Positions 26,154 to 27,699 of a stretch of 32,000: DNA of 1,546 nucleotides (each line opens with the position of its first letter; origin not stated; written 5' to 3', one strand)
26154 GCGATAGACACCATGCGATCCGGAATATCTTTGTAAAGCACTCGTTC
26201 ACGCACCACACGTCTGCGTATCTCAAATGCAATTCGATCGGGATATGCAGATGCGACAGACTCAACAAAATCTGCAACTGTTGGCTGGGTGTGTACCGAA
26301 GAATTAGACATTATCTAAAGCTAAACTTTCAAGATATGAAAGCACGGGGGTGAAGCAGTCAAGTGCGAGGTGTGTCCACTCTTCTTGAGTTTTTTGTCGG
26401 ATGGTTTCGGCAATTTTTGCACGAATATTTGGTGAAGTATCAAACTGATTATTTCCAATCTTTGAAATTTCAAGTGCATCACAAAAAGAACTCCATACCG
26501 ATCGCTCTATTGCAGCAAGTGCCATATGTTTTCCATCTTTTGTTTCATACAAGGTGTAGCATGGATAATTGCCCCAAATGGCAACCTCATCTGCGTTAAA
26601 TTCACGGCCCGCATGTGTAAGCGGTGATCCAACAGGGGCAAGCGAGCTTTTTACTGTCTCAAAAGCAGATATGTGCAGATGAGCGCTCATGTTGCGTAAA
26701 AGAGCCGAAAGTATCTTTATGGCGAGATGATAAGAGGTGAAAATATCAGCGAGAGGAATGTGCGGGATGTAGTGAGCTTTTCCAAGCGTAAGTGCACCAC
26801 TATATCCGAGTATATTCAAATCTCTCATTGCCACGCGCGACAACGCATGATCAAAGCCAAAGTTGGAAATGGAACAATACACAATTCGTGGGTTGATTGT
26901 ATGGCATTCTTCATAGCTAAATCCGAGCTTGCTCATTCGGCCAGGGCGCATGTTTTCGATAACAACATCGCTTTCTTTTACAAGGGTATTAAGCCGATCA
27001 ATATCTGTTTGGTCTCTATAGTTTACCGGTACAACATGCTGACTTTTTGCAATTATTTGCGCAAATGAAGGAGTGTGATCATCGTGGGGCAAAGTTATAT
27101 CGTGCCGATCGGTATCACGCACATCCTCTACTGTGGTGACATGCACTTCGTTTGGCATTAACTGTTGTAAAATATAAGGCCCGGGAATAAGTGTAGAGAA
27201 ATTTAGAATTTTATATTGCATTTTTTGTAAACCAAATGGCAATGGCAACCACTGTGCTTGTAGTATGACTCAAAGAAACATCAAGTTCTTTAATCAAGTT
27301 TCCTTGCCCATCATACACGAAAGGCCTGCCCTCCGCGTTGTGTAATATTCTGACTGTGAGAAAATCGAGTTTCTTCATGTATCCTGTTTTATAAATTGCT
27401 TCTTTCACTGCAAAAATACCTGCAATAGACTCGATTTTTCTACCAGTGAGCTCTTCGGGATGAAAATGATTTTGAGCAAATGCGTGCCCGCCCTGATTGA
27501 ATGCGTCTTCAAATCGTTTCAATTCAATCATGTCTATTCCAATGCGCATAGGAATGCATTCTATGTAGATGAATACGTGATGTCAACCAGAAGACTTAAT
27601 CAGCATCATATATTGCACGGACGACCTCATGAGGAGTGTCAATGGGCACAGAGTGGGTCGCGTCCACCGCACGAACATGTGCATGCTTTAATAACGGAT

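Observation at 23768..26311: Single polypeptide combining acyl-adenylation, an embedded carrier domain and a PlsC-type acyltransferase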

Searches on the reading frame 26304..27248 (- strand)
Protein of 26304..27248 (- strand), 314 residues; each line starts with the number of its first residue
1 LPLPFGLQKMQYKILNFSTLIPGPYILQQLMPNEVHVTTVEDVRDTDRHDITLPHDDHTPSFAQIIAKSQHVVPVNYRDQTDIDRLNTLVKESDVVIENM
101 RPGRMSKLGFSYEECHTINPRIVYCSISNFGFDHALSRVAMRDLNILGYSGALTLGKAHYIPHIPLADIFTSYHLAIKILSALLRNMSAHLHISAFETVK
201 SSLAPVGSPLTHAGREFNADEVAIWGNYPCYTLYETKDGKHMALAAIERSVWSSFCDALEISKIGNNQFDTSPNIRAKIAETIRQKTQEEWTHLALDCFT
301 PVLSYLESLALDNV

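Call 6: search_protein_families(library=pfam, proteins=[window:26304-27248:-], max_evalue=0.01)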
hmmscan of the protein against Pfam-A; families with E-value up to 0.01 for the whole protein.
window:26304-27248:- (314 aa): 1 family
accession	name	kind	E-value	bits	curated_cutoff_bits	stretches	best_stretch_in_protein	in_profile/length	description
PF02515.22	CoA_transf_3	-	1.5e-39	136.7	23.3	1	12-295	4-301/366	CoA-transferase family III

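Call 7: search_protein_families(library=ncbifam, proteins=[window:26304-27248:-], max_evalue=0.01)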
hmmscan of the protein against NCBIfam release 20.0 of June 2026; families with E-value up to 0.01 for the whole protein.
window:26304-27248:- (314 aa): 6 families
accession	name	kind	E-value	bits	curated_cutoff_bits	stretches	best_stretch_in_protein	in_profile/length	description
NF008511.0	PRK11430.1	equivalog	2.4e-20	73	522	1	15-285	16-292/381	CoA:oxalate CoA-transferase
NF003809.0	PRK05398.1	subfamily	4.1e-18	65.2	442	1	12-186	8-187/416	formyl-CoA transferase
NF052585.1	SucGlutTfsCaiB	equivalog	5.1e-18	64.8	750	1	68-286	74-298/394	succinate--glutarate CoA-transferase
NF041294.1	Scnl_mescCoAtase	equivalog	1.8e-16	60.3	700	1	13-292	8-298/381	succinyl-CoA:mesaconate CoA-transferase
TIGR03253.1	oxalate_frc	equivalog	7.2e-15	54.6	504.2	1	13-185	8-185/416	formyl-CoA transferase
NF002914.1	PRK03525.1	equivalog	1.9e-05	23.8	413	1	58-185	52-184/400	L-carnitine CoA-transferase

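Call 31: search_solved_structures(query=window:26304-27248:-, max_evalue=0.001, show_alignments=2)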
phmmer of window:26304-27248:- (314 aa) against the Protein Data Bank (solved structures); distinct sequences matched with E-value up to 0.001: 30.
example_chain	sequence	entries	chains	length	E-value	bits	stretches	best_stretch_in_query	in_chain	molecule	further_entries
2g04_A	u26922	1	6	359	2.3e-21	79.6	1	53-310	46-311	PROBABLE FATTY-ACID-CoA RACEMASE FAR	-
4ed9_A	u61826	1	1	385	1.2e-16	64.1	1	13-205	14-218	CAIB/BAIF family protein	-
4hl6_A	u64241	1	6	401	2.6e-16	63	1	15-284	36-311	Uncharacterized protein YfdE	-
8rp4_A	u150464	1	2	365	2.9e-16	62.9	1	67-306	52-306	Alpha-methylacyl-CoA racemase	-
1x74_A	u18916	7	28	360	4e-16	62.4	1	67-306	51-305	2-methylacyl-CoA racemase | probable alpha-methylacyl-CoA racemase MCR | PROBABLE ALPHA-METHYLACYL-COA RACEMASE MCR (2-METHYLACYL-COA RACEMASE) (2-ARYLPROPIONYL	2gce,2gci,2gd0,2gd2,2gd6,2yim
9i2t_A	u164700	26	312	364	4.1e-16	62.4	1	67-306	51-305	Alpha-methylacyl-CoA racemase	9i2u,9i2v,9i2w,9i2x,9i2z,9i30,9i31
8rmw_A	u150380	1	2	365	4.2e-16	62.3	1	67-306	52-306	Alpha-methylacyl-CoA racemase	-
8rp3_A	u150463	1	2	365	5.7e-16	61.9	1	67-306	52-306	Alpha-methylacyl-CoA racemase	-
8rp5_A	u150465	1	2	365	2.8e-15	59.6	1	67-306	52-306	Alpha-methylacyl-CoA racemase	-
10uh_A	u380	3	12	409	6.8e-15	58.4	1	12-296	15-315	Formyl-coenzyme a transferase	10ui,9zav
9br7_A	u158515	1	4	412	7.7e-14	54.9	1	12-292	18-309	Succinate--hydroxymethylglutarate CoA-transferase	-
9br6_A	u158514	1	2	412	1.7e-13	53.8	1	12-292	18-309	Succinate--hydroxymethylglutarate CoA-transferase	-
1pqy_A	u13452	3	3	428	7.2e-12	48.4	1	12-186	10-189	Hypothetical protein yfdW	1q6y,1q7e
1pt5_A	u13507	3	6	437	7.9e-12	48.3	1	12-186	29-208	Hypothetical protein yfdW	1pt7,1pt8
1p5h_A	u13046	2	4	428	1.1e-08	38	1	83-184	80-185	Formyl-coenzyme A transferase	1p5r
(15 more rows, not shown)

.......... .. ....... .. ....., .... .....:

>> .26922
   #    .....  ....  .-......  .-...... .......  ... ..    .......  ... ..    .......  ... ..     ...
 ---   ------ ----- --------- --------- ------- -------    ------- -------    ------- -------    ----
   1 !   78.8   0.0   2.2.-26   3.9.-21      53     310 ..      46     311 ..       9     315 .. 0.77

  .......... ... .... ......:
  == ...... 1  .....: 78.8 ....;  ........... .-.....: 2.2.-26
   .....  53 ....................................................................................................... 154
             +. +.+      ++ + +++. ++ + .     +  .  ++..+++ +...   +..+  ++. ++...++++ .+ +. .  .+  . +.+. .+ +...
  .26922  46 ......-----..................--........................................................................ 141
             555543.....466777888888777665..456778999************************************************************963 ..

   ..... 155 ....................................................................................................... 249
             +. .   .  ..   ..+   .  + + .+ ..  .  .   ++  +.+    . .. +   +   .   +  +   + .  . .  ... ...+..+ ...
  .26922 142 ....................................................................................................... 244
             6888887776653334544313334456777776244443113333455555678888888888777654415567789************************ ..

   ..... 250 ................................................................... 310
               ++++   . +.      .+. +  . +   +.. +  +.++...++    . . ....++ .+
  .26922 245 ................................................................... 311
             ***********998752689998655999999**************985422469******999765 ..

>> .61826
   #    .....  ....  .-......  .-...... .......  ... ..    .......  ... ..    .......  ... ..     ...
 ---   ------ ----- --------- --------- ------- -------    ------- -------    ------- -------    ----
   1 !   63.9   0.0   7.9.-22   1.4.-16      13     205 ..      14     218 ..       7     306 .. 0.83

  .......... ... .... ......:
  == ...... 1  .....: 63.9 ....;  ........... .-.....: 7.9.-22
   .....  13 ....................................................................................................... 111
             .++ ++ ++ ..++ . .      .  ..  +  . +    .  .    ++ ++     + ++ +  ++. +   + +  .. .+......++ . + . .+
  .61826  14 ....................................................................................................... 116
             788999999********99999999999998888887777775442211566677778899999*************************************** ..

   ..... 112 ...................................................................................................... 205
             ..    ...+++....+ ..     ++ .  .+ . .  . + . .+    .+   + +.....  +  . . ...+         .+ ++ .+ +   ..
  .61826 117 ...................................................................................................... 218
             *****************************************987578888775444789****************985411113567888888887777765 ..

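Call 69: find_homologous_proteins(query=window:26304-27221:-, max_evalue=0.00001)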
Query window:26304-27221:- (305 aa): 113 proteins with E <= 0.00001 among 1609 candidates.
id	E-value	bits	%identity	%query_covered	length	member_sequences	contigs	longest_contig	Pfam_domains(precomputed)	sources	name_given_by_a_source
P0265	4.1e-193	658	94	100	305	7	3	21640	PF02515.23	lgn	-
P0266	2.3e-92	328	49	100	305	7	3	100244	PF02515.23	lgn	-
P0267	2.4e-91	324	48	100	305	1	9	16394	PF02515.23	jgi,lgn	jgi:crotonobetainyl-CoA:carnitine CoA-transferase CaiB-like acyl-CoA transferase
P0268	1.4e-89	318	47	100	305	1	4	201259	PF02515.23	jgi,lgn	-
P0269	2.7e-48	183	36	97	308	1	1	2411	PF02515.23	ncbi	-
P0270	4.7e-48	182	35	100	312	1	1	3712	PF02515.23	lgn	-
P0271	4.2e-47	179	35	97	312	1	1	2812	PF02515.23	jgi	jgi:alpha-methylacyl-CoA racemase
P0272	2.3e-46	177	35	97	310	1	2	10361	PF02515.23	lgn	-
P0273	6.5e-37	146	31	98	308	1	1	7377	PF02515.23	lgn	-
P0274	9.9e-35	138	32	97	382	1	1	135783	PF02515.23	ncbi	-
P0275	7.1e-32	129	31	92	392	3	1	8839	PF02515.23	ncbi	-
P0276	1.0e-30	125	30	92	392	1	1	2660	PF02515.23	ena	-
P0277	2.4e-30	124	30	96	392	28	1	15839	PF02515.23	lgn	-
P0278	2.3e-29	121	30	98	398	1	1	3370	PF02515.23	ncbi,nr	ncbi:MAG: CaiB/BaiF CoA-transferase family protein [Dehalococcoidia bacterium]|nr:CaiB/BaiF CoA-tran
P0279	1.5e-25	108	30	96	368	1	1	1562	PF02515.23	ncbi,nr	ncbi:MAG: CoA transferase, partial [Dehalococcoidia bacterium]|nr:CoA transferase [Dehalococcoidia b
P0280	1.7e-25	108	29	96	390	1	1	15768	PF02515.23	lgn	-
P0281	2.4e-25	108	29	97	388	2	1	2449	PF02515.23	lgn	-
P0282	7.3e-24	103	29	93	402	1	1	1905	PF02515.23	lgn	-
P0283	9.1e-24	102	28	97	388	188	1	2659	PF02515.23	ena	-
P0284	4.4e-23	100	28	97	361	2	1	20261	PF02515.23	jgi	jgi:alpha-methylacyl-CoA racemase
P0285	5.0e-23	100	28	97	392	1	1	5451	PF02515.23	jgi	jgi:alpha-methylacyl-CoA racemase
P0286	5.0e-23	100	28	97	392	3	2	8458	PF02515.23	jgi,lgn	jgi:crotonobetainyl-CoA:carnitine CoA-transferase CaiB-like acyl-CoA transferase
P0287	5.6e-22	97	28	97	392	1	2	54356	PF02515.23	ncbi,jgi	jgi:alpha-methylacyl-CoA racemase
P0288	2.1e-21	95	26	95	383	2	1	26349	PF02515.23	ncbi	ncbi:MAG: CaiB/BaiF CoA-transferase family protein [Pseudomonadota bacterium]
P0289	9.5e-21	92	27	98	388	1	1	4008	PF02515.23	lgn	-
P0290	1.8e-20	92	28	97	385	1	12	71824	PF02515.23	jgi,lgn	jgi:alpha-methylacyl-CoA racemase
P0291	9.9e-20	89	28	97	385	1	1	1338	PF02515.23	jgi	-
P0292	1.9e-18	85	30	68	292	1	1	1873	PF02515.23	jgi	jgi:crotonobetainyl-CoA:carnitine CoA-transferase CaiB-like acyl-CoA transferase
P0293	2.4e-18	85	30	97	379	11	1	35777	PF02515.23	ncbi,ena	-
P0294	2.2e-17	81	30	82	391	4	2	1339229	PF02515.23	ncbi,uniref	ncbi:CaiB/BaiF CoA-transferase family protein [Streptomyces griseoluteus]|uniref:CaiB/BaiF CoA trans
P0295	3.6e-17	81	25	82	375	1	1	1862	PF02515.23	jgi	jgi:crotonobetainyl-CoA:carnitine CoA-transferase CaiB-like acyl-CoA transferase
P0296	7.2e-17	80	32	72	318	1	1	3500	PF02515.23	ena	-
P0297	7.5e-16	76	26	97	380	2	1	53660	PF02515.23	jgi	jgi:alpha-methylacyl-CoA racemase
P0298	1.2e-15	76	23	97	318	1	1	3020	PF02515.23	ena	-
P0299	3.8e-15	74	27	95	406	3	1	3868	PF02515.23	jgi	jgi:crotonobetainyl-CoA:carnitine CoA-transferase CaiB-like acyl-CoA transferase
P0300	3.8e-15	74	24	97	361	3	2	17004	PF02515.23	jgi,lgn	jgi:crotonobetainyl-CoA:carnitine CoA-transferase CaiB-like acyl-CoA transferase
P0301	3.1e-14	71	28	93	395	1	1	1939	PF02515.23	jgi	jgi:formyl-CoA transferase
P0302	3.1e-14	71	28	93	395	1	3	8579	PF02515.23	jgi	jgi:formyl-CoA transferase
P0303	5.1e-14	70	29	93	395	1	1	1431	PF02515.23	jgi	jgi:formyl-CoA transferase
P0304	5.9e-14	70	25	95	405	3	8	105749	PF02515.23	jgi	jgi:crotonobetainyl-CoA:carnitine CoA-transferase CaiB-like acyl-CoA transferase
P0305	2.6e-13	68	27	93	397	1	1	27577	PF02515.23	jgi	jgi:crotonobetainyl-CoA:carnitine CoA-transferase CaiB-like acyl-CoA transferase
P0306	3.2e-13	68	25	95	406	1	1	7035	PF02515.23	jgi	jgi:crotonobetainyl-CoA:carnitine CoA-transferase CaiB-like acyl-CoA transferase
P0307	5.6e-13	67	29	68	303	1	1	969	PF02515.23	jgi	jgi:crotonobetainyl-CoA:carnitine CoA-transferase CaiB-like acyl-CoA transferase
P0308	5.7e-13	67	27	81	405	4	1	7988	PF02515.23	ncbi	-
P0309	7.7e-13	67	25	92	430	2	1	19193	PF02515.23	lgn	-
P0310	1.5e-12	66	25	96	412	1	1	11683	PF02515.23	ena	-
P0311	1.8e-12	65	25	92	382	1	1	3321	PF02515.23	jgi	jgi:formyl-CoA transferase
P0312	5.9e-12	64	27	92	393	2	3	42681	PF02515.23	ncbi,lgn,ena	-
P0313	6.1e-12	64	24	95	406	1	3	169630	PF02515.23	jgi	jgi:crotonobetainyl-CoA:carnitine CoA-transferase CaiB-like acyl-CoA transferase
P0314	7.4e-12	63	27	82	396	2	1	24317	PF02515.23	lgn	-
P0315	1.7e-11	62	30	79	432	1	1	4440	PF02515.23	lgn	-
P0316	5.7e-11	60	27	92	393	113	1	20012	PF02515.23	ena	-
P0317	8.5e-11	60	27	93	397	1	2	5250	PF02515.23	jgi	jgi:crotonobetainyl-CoA:carnitine CoA-transferase CaiB-like acyl-CoA transferase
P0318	8.7e-11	60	27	93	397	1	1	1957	PF02515.23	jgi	jgi:crotonobetainyl-CoA:carnitine CoA-transferase CaiB-like acyl-CoA transferase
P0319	9.5e-11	60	28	56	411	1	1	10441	PF02515.23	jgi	jgi:crotonobetainyl-CoA:carnitine CoA-transferase CaiB-like acyl-CoA transferase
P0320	1.2e-10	59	29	74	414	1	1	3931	PF02515.23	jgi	jgi:crotonobetainyl-CoA:carnitine CoA-transferase CaiB-like acyl-CoA transferase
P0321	5.9e-10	57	41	31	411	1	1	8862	PF02515.23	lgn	-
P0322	1.4e-9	56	31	67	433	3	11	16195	PF02515.23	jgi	jgi:crotonobetainyl-CoA:carnitine CoA-transferase CaiB-like acyl-CoA transferase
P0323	2.7e-9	55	29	70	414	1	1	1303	PF02515.23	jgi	jgi:crotonobetainyl-CoA:carnitine CoA-transferase CaiB-like acyl-CoA transferase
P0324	2.8e-9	55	25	81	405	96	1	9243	PF02515.23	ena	-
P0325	4.0e-9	54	32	56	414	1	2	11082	PF02515.23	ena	-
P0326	4.2e-9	54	23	89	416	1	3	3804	PF02515.23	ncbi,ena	-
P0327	6.2e-9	54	32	67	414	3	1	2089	PF02515.23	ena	-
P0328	8.7e-9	53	25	88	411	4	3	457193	PF02515.23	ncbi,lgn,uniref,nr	ncbi:CoA transferase [Pusillimonas sp. TS35]|uniref:CaiB/BaiF CoA transferase family protein n=1 Tax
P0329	1.6e-8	52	32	56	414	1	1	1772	PF02515.23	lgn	-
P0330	2.0e-8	52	31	56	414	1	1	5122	PF02515.23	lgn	-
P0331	2.1e-8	52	29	67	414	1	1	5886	PF02515.23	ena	-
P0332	2.2e-8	52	29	67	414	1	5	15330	PF02515.23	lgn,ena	-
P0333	2.2e-8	52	29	67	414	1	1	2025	PF02515.23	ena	-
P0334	2.3e-8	52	29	67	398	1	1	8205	PF02515.23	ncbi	ncbi:MAG: CoA transferase [Pseudomonadota bacterium]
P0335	2.8e-8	52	23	89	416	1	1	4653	PF02515.23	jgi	jgi:crotonobetainyl-CoA:carnitine CoA-transferase CaiB-like acyl-CoA transferase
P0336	4.5e-8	51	28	63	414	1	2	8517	PF02515.23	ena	-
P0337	4.8e-8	51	25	93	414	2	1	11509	PF02515.23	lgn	-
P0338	5.1e-8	51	23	83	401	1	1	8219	PF02515.23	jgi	jgi:crotonobetainyl-CoA:carnitine CoA-transferase CaiB-like acyl-CoA transferase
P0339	5.4e-8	51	27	74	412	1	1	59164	PF02515.23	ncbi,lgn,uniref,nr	ncbi:formyl-CoA transferase [Burkholderia cepacia]|uniref:CaiB/BaiF CoA transferase family protein n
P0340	6.0e-8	50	23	89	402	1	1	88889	PF02515.23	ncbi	ncbi:MAG: CaiB/BaiF CoA-transferase family protein [Comamonadaceae bacterium]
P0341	6.1e-8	50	23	89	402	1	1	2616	PF02515.23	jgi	jgi:crotonobetainyl-CoA:carnitine CoA-transferase CaiB-like acyl-CoA transferase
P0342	6.5e-8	50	31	56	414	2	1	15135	PF02515.23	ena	-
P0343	6.6e-8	50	23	89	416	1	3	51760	PF02515.23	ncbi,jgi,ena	-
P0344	8.4e-8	50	23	89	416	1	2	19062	PF02515.23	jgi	jgi:crotonobetainyl-CoA:carnitine CoA-transferase CaiB-like acyl-CoA transferase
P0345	8.7e-8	50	23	89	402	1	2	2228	PF02515.23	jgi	jgi:crotonobetainyl-CoA:carnitine CoA-transferase CaiB-like acyl-CoA transferase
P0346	1.7e-7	49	23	91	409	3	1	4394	PF02515.23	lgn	-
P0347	1.9e-7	49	26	89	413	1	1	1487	PF02515.23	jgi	jgi:formyl-CoA transferase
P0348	2.0e-7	49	28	67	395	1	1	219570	PF02515.23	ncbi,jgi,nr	ncbi:MAG TPA: CaiB/BaiF CoA-transferase family protein [Mesorhizobium sp.]|jgi:formyl-CoA transferas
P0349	2.4e-7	48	34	39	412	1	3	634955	PF02515.23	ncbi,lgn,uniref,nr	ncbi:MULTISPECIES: CaiB/BaiF CoA transferase family protein [Burkholderia]|uniref:CaiB/BaiF CoA tran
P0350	3.0e-7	48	31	65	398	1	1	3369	PF02515.23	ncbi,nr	ncbi:MAG: formyl-CoA transferase [Rhodospirillales bacterium 12-71-4]|nr:MAG: formyl-CoA transferase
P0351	3.3e-7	48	24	82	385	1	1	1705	PF02515.23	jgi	jgi:crotonobetainyl-CoA:carnitine CoA-transferase CaiB-like acyl-CoA transferase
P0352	3.6e-7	48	25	81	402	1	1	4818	PF02515.23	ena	-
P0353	3.9e-7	48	28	62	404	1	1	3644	PF02515.23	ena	-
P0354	4.6e-7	48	24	89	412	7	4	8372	PF02515.23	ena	-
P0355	4.8e-7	47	32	56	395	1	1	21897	PF02515.23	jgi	jgi:formyl-CoA transferase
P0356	4.9e-7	47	32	56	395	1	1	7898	PF02515.23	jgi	jgi:formyl-CoA transferase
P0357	5.0e-7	47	25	81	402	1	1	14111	PF02515.23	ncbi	-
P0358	5.4e-7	47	33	56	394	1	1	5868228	PF02515.23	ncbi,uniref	ncbi:CaiB/BaiF CoA transferase family protein [Humitalea sp. 24SJ18S-53]|uniref:CaiB/BaiF CoA transf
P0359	5.9e-7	47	27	74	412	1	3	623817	PF02515.23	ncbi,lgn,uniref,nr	ncbi:CaiB/BaiF CoA transferase family protein [Burkholderia metallica]|uniref:CaiB/BaiF CoA transfer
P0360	7.4e-7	47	24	81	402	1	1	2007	PF02515.23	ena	-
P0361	8.6e-7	47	24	89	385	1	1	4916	PF02515.23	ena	-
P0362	9.1e-7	47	23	89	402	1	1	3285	PF02515.23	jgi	jgi:crotonobetainyl-CoA:carnitine CoA-transferase CaiB-like acyl-CoA transferase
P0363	9.8e-7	46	26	63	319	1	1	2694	PF02515.23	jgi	jgi:crotonobetainyl-CoA:carnitine CoA-transferase CaiB-like acyl-CoA transferase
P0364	1.0e-6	46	23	92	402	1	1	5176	PF02515.23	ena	-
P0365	1.1e-6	46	23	92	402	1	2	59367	PF02515.23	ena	-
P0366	1.1e-6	46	25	81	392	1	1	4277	PF02515.23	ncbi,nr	ncbi:MAG: CoA transferase [Rhodoferax sp.]|nr:CoA transferase [Rhodoferax sp.]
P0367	1.2e-6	46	25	81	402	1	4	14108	PF02515.23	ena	-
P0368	1.2e-6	46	25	81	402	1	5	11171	PF02515.23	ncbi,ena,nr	ncbi:MAG: CoA transferase [Rhodoferax sp.]|nr:CoA transferase [Rhodoferax sp.] MBP7572870.1 CoA tran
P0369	1.4e-6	46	31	61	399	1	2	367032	PF02515.23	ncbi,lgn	-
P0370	1.4e-6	46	24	89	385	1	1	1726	PF02515.23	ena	-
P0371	1.6e-6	46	25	89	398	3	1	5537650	PF02515.23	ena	-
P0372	1.9e-6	46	23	89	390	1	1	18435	PF02515.23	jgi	-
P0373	2.3e-6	45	26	74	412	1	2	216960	PF02515.23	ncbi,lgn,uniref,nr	ncbi:CaiB/BaiF CoA transferase family protein [Burkholderia diffusa]|uniref:CaiB/BaiF CoA transferas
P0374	2.9e-6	45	24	81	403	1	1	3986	PF02515.23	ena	-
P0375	3.6e-6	45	25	95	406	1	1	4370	PF02515.23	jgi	jgi:crotonobetainyl-CoA:carnitine CoA-transferase CaiB-like acyl-CoA transferase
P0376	4.7e-6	44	22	90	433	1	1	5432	PF02515.23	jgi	jgi:crotonobetainyl-CoA:carnitine CoA-transferase CaiB-like acyl-CoA transferase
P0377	9.4e-6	43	28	62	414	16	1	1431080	PF02515.23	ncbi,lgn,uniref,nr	ncbi:CaiB/BaiF CoA transferase family protein [Alicycliphilus denitrificans]|uniref:CoA transferase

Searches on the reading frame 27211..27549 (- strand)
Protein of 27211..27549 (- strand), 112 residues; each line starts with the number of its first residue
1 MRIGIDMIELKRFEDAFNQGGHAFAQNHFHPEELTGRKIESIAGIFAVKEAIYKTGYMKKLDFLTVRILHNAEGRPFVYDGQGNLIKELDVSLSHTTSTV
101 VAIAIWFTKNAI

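Call 9: search_protein_families(library=pfam, proteins=[window:27211-27549:-], max_evalue=0.001)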
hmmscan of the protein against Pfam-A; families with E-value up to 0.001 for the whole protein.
window:27211-27549:- (112 aa): 1 family
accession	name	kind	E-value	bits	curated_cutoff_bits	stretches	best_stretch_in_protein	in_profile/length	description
PF01648.25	ACPS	-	9.2e-10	39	25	1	2-85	1-93/111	4'-phosphopantetheinyl transferase superfamily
